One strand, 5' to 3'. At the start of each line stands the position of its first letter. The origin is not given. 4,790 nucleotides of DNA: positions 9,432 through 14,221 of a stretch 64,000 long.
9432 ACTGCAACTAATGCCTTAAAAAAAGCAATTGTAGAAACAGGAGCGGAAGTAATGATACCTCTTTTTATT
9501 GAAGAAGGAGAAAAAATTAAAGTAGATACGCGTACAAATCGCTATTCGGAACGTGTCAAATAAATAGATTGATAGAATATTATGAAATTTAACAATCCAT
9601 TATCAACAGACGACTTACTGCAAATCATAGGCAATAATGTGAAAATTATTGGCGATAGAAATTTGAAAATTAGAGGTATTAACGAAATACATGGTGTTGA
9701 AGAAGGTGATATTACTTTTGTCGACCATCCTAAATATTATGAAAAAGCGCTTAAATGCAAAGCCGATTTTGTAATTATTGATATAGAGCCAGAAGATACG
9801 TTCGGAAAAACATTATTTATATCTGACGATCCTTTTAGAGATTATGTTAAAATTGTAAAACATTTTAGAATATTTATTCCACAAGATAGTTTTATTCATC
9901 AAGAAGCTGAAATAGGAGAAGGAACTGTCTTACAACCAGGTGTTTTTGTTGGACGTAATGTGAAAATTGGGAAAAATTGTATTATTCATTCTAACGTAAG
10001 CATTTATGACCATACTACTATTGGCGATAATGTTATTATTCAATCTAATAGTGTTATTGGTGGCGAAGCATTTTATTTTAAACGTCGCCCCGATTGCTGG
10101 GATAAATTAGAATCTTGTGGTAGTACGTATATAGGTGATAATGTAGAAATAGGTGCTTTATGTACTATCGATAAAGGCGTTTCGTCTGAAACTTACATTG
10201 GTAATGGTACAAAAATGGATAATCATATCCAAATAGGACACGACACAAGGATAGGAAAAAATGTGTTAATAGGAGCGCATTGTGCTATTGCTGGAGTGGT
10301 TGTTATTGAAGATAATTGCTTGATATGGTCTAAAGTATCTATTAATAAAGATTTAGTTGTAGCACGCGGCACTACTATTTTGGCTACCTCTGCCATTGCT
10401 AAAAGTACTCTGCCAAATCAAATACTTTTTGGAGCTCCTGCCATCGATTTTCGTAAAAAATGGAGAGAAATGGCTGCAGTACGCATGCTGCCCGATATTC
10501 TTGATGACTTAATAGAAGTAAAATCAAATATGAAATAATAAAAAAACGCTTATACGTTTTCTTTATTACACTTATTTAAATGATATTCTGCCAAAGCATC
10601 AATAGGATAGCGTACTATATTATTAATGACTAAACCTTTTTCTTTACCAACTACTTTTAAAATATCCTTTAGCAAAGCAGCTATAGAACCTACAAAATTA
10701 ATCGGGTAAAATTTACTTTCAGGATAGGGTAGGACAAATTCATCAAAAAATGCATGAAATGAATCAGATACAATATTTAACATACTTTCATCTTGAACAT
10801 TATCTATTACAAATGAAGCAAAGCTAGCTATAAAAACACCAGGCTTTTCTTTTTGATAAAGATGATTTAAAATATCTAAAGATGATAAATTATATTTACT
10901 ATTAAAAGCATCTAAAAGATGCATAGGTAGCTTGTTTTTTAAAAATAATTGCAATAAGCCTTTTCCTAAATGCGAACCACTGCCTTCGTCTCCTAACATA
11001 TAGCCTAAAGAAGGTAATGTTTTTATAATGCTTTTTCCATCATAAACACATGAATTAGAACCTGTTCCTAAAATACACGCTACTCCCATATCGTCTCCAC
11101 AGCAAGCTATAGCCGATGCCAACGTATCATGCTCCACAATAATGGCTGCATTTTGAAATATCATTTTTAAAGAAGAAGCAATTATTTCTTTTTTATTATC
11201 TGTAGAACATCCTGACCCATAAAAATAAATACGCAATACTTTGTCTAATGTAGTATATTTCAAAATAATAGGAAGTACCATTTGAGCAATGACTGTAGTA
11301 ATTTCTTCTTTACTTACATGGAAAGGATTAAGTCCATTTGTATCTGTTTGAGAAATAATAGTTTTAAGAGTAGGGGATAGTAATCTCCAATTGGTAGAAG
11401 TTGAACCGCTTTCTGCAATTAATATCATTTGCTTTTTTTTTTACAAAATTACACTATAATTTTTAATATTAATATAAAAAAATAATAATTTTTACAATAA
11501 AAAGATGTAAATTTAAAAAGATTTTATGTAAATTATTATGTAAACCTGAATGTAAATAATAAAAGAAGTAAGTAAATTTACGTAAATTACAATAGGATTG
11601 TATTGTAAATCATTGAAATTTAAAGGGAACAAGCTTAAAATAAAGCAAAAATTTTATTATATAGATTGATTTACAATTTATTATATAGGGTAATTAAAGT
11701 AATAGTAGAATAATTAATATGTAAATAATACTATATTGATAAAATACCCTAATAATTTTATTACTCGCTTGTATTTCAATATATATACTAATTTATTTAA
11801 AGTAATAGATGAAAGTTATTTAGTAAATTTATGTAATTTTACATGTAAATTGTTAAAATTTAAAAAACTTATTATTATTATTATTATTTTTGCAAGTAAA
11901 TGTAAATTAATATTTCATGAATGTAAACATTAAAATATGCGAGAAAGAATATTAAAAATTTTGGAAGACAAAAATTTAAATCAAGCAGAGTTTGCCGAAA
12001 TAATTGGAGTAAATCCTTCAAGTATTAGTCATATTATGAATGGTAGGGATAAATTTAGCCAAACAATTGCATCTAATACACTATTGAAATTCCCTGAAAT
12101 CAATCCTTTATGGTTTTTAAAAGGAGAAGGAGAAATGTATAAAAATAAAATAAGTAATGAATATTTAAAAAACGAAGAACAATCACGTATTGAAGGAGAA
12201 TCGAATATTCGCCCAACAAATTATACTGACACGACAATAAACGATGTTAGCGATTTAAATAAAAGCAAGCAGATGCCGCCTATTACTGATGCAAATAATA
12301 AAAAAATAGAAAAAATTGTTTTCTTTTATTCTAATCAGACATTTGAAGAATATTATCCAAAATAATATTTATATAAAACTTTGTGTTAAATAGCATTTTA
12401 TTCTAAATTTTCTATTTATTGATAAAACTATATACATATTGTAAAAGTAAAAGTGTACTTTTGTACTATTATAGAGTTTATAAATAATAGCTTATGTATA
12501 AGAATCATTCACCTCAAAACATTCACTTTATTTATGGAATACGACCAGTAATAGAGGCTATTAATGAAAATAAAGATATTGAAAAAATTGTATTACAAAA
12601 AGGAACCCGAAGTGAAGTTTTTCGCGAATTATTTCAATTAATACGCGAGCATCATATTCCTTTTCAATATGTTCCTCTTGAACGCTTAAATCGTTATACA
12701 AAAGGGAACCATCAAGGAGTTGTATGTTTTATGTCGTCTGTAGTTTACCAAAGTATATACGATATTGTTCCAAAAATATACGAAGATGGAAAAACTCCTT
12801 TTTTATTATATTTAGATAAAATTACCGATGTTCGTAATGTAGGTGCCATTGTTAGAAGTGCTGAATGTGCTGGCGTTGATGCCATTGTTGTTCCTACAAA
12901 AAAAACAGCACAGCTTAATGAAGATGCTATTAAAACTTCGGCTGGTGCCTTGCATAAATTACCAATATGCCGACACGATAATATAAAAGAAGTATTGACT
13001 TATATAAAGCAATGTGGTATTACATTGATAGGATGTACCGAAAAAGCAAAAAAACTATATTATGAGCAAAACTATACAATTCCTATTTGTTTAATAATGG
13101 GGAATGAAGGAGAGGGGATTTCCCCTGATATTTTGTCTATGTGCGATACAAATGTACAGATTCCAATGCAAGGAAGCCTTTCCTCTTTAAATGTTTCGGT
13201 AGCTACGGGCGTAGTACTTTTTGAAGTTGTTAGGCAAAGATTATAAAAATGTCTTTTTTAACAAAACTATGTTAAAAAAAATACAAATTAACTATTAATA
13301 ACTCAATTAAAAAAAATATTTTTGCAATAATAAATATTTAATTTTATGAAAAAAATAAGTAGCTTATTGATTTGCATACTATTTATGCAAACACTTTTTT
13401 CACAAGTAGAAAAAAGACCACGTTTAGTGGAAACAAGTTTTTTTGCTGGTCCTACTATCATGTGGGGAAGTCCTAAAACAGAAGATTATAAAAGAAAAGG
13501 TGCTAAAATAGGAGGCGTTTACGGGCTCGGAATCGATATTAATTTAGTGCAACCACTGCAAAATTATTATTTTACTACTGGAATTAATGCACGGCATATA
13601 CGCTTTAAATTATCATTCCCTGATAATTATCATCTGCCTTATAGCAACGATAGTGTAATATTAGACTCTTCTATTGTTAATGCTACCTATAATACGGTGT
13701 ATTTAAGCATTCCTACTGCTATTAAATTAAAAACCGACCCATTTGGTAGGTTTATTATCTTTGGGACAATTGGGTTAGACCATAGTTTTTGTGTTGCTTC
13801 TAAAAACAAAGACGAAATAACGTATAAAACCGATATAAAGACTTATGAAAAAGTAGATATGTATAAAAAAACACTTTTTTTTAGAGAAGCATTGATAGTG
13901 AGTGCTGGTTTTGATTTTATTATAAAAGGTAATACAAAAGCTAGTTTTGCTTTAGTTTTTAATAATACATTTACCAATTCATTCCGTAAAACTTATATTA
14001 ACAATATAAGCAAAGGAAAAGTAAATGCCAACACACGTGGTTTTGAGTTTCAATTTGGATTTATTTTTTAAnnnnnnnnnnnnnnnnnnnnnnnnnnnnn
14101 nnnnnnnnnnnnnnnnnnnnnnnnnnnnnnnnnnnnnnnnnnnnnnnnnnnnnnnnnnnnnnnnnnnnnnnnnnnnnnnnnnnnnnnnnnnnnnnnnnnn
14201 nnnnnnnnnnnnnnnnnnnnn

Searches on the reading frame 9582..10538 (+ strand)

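Call 30: search_protein_families(library=ncbifam, proteins=[window:9582-10538:+], max_evalue=0.001)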
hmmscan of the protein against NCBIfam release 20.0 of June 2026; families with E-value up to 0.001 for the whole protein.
window:9582-10538:+ (318 aa): 46 families (the best 25 are shown)
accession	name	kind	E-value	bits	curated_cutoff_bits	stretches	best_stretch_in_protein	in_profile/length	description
NF002060.0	PRK00892.1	subfamily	3.1e-72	243.6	207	2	99-314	122-339/345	UDP-3-O-(3-hydroxymyristoyl)glucosamine N-acyltransferase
TIGR01853.1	lipid_A_lpxD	equivalog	7.7e-65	219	242.5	2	101-305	115-320/325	UDP-3-O-(3-hydroxymyristoyl)glucosamine N-acyltransferase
NF003657.0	PRK05289.1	equivalog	2.3e-25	89.2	226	1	99-287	6-190/264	acyl-ACP--UDP-N-acetylglucosamine O-acyltransferase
TIGR03570.1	NeuD_NnaD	subfamily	2.8e-25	89.1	160.8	2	95-162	86-153/202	NeuD/PglB/VioB family sugar acetyltransferase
TIGR01852.1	lipid_A_lpxA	equivalog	3.5e-24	85.4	231.05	1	102-285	4-183/254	acyl-ACP--UDP-N-acetylglucosamine O-acyltransferase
NF010935.0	PRK14355.1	equivalog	1.9e-13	49.9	718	1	97-160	257-319/459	bifunctional UDP-N-acetylglucosamine diphosphorylase/glucosamine-1-phosphate N-acetyltransferase GlmU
NF010934.1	PRK14354.1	equivalog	5.9e-13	48.1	450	2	97-232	251-376/447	bifunctional UDP-N-acetylglucosamine diphosphorylase/glucosamine-1-phosphate N-acetyltransferase GlmU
TIGR03532.1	DapD_Ac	equivalog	2.2e-12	47.1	231.75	1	184-288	95-209/231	2,3,4,5-tetrahydropyridine-2,6-dicarboxylate N-acetyltransferase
NF010937.0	PRK14357.1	equivalog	1.5e-11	43.8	658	1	93-281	240-425/448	bifunctional UDP-N-acetylglucosamine diphosphorylase/glucosamine-1-phosphate N-acetyltransferase GlmU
NF052502.1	man1P_GTase_Rv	exception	8.6e-11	41.3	440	1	102-200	246-334/352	mannose-1-phosphate guanylyltransferase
TIGR01173.1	glmU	equivalog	2e-10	40.1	366.85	1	97-176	251-329/452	bifunctional UDP-N-acetylglucosamine diphosphorylase/glucosamine-1-phosphate N-acetyltransferase GlmU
TIGR03992.1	Arch_glmU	subfamily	1.3e-09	37.5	292.1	2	200-286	245-330/393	bifunctional sugar-1-phosphate nucleotidylyltransferase/acetyltransferase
NF008808.1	PRK11830.1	equivalog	1.7e-09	37.5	204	1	204-276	102-182/243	2,3,4,5-tetrahydropyridine-2,6-dicarboxylate N-succinyltransferase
NF007076.0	PRK09527.1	equivalog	2.7e-09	36.7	347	1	109-210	56-162/203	galactoside O-acetyltransferase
TIGR00965.1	dapD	equivalog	1.4e-08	34.5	375.4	1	201-276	127-210/271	2,3,4,5-tetrahydropyridine-2,6-dicarboxylate N-succinyltransferase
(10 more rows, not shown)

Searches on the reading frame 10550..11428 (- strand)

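Call 30: search_protein_families(library=ncbifam, proteins=[window:10550-11428:-], max_evalue=0.001)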
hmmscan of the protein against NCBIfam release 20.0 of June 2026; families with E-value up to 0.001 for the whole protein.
window:10550-11428:- (292 aa): 1 family
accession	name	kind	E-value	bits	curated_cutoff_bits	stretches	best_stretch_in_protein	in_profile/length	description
NF046058.1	NagK_SO3507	equivalog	7.7e-07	28.9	370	1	100-255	107-265/295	N-acetylglucosamine kinase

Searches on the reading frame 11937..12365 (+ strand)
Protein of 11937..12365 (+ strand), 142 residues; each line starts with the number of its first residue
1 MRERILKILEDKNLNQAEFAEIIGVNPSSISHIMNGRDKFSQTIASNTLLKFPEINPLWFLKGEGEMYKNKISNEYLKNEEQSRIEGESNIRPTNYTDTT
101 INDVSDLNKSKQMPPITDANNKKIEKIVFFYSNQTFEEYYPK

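Call 6: search_protein_families(library=pfam, proteins=[window:11937-12365:+], max_evalue=0.01)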
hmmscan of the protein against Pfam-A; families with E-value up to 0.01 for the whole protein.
window:11937-12365:+ (142 aa): 7 families
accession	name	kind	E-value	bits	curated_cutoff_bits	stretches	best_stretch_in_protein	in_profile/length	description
PF12844.13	HTH_19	-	2.8e-08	34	30.2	1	3-66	2-64/64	Helix-turn-helix domain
PF01381.28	HTH_3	-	1.7e-07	31.6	23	1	7-45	3-41/55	Helix-turn-helix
PF13744.12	HTH_37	-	0.00039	20.6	27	1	4-37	22-55/80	Helix-turn-helix domain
PF13560.12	HTH_31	-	0.002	18.8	27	1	11-41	12-43/64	Helix-turn-helix domain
PF24852.1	DUF7726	-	0.0022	18.5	26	1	2-39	11-48/73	Domain of unknown function (DUF7726)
PF13443.12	HTH_26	-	0.0048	17.6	22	0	4-49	1-43/63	Cro/C1-type HTH DNA-binding domain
PF01022.26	HTH_5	-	0.0048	17.2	22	1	2-32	4-34/47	Bacterial regulatory protein, arsR family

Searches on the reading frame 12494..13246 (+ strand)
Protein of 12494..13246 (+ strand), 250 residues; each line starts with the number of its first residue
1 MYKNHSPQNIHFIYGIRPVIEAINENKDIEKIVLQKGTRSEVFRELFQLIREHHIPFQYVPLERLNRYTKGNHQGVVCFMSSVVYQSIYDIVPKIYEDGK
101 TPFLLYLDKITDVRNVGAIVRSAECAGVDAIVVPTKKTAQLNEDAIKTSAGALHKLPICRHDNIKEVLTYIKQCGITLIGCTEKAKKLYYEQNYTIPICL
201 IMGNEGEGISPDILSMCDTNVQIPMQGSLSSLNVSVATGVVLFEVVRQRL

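Call 6: search_protein_families(library=pfam, proteins=[window:12494-13246:+], max_evalue=0.01)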
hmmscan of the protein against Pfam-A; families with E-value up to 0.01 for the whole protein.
window:12494-13246:+ (250 aa): 2 families
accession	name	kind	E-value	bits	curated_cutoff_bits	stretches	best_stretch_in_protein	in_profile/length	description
PF00588.24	SpoU_methylase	-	2.8e-41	141.4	29.7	1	103-243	2-142/142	SpoU rRNA Methylase family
PF08032.17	SpoU_sub_bind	-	3.8e-18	66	22.8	1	12-81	1-71/76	RNA 2'-O ribose methyltransferase substrate binding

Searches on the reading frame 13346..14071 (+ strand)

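Call 6: search_protein_families(library=pfam, proteins=[window:13346-14071:+], max_evalue=0.01)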
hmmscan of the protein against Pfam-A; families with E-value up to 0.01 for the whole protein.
window:13346-14071:+ (241 aa): 1 family
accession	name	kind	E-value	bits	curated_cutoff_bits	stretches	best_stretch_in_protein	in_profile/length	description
PF13568.12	OMP_b-brl_2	-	2.9e-05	24.7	27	1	18-192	1-157/175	Outer membrane protein beta-barrel domain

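Call 30: search_protein_families(library=ncbifam, proteins=[window:13346-14071:+], max_evalue=0.001)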
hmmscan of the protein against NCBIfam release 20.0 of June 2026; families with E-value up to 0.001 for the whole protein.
window:13346-14071:+ (241 aa): 0 families
